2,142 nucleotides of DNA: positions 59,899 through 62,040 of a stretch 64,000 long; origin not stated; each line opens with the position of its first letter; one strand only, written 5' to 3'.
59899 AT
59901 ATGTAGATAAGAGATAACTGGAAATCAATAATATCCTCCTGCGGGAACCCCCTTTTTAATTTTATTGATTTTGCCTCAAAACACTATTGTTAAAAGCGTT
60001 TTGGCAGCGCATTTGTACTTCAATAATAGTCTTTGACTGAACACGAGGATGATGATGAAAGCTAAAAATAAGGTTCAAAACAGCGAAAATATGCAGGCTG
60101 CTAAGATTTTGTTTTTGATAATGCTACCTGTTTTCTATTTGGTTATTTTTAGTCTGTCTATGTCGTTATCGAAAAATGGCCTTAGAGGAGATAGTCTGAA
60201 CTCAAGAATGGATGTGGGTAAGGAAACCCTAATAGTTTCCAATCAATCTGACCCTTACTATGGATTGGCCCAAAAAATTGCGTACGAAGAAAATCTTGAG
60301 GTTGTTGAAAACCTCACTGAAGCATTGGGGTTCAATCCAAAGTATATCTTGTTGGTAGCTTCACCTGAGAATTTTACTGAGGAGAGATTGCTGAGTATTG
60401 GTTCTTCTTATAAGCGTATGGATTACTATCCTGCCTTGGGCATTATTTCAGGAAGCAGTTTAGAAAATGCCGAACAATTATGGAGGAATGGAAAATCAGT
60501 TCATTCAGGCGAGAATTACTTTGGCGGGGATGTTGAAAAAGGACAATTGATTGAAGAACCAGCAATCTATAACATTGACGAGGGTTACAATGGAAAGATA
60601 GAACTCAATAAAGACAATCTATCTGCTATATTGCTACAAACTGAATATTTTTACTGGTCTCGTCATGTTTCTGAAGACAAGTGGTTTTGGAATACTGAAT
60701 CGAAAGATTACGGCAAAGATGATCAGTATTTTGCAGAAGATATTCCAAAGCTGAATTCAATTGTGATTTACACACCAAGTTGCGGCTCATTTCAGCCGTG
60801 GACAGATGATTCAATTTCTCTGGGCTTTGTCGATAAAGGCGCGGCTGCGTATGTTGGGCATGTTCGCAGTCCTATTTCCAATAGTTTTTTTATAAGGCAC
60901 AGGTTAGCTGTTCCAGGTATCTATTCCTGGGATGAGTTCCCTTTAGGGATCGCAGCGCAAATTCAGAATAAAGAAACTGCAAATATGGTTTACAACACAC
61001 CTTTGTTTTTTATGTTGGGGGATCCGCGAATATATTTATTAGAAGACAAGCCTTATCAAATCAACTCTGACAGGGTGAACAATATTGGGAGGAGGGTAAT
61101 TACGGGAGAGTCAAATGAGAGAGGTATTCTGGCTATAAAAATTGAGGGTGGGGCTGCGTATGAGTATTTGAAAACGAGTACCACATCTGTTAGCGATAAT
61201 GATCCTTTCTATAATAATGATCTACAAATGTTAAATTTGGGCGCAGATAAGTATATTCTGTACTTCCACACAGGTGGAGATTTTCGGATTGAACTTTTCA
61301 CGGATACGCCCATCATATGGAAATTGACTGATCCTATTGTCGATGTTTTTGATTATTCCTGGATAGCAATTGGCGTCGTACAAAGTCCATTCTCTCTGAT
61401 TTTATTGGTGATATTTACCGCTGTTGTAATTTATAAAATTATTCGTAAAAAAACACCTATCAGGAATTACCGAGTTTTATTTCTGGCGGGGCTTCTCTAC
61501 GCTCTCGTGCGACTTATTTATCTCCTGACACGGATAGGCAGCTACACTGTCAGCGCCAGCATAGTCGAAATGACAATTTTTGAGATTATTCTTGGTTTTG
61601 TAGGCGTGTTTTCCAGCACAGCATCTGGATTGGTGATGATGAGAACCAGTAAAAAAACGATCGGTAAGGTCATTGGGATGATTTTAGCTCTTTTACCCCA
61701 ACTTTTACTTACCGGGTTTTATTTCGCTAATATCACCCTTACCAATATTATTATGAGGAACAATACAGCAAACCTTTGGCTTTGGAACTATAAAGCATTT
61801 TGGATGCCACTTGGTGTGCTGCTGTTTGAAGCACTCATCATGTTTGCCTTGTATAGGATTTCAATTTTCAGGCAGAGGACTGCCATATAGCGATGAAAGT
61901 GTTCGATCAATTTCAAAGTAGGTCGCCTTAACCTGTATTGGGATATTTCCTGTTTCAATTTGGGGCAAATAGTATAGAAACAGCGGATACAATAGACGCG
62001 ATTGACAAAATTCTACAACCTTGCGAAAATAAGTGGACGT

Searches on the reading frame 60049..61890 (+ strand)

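Call 52: search_protein_families(library=pfam, proteins=[window:60049-61890:+], max_evalue=0.01)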
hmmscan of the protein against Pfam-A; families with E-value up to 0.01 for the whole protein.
window:60049-61890:+ (613 aa): 1 family
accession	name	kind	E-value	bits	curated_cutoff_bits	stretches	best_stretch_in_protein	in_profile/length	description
PF05875.18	Ceramidase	-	0.008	16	32.5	0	405-522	68-182/259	Ceramidase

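Call 53: search_protein_families(library=padloc, proteins=[window:60049-61890:+], max_evalue=0.001)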
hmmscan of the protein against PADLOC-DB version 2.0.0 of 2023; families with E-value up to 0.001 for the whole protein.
window:60049-61890:+ (613 aa): 0 families
